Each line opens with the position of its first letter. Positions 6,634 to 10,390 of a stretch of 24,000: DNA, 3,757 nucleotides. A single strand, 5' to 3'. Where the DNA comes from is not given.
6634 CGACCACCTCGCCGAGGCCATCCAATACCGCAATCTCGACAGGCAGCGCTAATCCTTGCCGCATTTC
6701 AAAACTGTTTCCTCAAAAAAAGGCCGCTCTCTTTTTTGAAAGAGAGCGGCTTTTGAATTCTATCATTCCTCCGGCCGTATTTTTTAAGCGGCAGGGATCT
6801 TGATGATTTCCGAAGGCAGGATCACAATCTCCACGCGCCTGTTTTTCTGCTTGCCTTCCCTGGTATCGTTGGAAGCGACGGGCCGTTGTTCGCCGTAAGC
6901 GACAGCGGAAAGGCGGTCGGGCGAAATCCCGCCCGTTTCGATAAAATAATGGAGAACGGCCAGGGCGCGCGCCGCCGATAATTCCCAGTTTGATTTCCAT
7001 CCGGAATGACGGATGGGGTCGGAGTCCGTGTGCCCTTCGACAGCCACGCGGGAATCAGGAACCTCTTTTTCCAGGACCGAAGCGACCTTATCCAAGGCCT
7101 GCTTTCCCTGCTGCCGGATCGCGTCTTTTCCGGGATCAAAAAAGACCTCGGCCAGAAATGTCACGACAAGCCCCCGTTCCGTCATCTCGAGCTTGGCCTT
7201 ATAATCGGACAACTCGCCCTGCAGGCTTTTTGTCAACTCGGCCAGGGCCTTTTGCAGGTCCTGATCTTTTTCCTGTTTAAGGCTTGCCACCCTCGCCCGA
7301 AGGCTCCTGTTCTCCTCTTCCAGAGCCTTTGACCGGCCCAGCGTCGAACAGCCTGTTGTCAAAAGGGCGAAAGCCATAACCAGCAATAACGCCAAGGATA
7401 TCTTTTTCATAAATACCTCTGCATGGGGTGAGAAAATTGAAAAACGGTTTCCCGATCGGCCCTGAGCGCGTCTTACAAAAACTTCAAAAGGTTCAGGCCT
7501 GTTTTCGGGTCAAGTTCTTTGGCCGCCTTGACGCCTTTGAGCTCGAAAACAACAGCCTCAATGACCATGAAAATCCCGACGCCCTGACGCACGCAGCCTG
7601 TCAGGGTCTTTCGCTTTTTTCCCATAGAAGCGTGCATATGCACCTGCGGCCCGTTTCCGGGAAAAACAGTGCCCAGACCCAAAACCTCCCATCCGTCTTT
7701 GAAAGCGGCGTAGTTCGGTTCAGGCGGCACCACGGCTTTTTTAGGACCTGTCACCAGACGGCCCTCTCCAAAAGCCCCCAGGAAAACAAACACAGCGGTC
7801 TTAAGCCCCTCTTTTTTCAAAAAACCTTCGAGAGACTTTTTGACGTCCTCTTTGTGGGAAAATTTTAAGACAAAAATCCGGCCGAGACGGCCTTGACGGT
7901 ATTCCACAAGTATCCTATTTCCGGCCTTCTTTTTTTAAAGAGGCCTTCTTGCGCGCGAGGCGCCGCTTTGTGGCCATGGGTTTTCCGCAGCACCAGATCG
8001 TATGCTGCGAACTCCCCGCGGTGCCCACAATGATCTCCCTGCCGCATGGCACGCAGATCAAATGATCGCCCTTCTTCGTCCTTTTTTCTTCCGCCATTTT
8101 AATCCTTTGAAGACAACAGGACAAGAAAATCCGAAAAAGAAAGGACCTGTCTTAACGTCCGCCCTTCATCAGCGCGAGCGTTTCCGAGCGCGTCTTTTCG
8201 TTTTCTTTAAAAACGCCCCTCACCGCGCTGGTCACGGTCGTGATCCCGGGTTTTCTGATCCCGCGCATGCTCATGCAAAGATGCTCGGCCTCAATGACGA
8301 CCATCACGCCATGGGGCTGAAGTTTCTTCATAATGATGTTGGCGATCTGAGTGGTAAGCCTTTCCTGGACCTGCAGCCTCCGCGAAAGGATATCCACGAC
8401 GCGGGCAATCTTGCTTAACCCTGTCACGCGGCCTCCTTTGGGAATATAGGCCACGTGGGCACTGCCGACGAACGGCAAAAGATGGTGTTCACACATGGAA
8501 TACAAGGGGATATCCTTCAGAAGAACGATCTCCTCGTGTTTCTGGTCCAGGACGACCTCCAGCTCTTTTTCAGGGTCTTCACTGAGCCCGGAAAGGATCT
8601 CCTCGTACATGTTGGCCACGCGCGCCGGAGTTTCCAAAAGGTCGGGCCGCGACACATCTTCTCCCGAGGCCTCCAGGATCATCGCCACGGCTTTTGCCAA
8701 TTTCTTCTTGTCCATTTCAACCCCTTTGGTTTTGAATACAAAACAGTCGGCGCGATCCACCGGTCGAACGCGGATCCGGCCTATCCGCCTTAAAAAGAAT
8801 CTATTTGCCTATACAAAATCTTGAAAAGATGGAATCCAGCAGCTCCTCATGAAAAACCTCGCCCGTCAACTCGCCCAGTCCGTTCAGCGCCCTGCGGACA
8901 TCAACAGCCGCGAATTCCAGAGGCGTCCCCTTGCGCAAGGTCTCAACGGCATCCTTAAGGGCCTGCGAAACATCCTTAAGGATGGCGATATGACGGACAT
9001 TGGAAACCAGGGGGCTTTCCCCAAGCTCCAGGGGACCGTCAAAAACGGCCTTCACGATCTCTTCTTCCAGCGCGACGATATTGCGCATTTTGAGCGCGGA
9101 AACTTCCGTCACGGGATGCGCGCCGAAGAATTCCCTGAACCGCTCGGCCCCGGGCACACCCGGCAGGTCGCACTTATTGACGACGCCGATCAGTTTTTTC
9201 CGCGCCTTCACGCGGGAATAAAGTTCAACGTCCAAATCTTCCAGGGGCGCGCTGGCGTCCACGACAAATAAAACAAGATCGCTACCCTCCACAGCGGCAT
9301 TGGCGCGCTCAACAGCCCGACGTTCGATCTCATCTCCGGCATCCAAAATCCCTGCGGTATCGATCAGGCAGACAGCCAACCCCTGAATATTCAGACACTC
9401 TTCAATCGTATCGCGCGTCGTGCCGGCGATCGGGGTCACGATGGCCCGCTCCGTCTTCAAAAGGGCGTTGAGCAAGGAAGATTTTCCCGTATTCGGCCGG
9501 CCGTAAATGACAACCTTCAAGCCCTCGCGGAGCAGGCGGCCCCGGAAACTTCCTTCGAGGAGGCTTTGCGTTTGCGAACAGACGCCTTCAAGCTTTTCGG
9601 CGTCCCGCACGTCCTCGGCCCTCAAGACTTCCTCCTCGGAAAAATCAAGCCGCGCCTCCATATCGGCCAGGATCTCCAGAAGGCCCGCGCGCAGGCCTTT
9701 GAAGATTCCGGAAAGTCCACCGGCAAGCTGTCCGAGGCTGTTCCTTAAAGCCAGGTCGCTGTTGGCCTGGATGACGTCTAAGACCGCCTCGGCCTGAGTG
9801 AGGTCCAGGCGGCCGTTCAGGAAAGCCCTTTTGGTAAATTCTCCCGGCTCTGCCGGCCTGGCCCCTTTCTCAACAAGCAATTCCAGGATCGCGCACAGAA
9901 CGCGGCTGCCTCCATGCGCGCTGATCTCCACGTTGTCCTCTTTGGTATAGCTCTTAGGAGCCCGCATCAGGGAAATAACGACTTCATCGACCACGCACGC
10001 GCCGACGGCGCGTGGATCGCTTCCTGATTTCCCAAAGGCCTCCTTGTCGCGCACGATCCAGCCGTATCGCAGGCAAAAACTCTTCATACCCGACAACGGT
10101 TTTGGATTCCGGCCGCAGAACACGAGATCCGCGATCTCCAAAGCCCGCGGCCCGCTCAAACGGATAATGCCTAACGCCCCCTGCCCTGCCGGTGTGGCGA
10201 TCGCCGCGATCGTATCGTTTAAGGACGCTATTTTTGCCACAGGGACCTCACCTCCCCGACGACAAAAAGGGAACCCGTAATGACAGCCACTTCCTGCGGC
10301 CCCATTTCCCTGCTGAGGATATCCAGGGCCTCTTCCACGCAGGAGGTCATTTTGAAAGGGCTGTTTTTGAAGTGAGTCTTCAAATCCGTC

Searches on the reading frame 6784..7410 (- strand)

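Call 74: search_protein_families(library=pfam, proteins=[window:6784-7410:-])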
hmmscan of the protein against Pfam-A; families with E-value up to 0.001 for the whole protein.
window:6784-7410:- (208 aa): 1 family
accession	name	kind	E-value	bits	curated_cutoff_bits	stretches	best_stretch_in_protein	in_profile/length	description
PF00691.25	OmpA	-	1.3e-24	86.8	27.2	1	90-191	1-98/98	OmpA family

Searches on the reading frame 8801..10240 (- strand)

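Call 74: search_protein_families(library=pfam, proteins=[window:8801-10240:-])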
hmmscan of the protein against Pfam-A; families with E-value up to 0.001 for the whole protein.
window:8801-10240:- (479 aa): 6 families
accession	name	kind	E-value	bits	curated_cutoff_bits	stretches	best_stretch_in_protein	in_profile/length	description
PF12631.12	MnmE_helical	-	1.5e-50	172.7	40.1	1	147-476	1-211/211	MnmE helical domain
PF10396.14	TrmE_N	-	2.3e-37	128.2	29.8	1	10-144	1-117/117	GTP-binding protein TrmE N-terminus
PF01926.29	MMR_HSR1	-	6e-27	94.4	21.9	1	242-356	1-113/113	50S ribosome-binding GTPase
PF02421.24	FeoB_N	-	1.1e-09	38.4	27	1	242-360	2-118/156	Ferrous iron transport protein B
PF00350.29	Dynamin_N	-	1.7e-06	28.6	27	0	243-274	1-32/168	Dynamin family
PF04548.22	AIG1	-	3.4e-05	23.7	27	1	242-345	2-108/212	AIG1 family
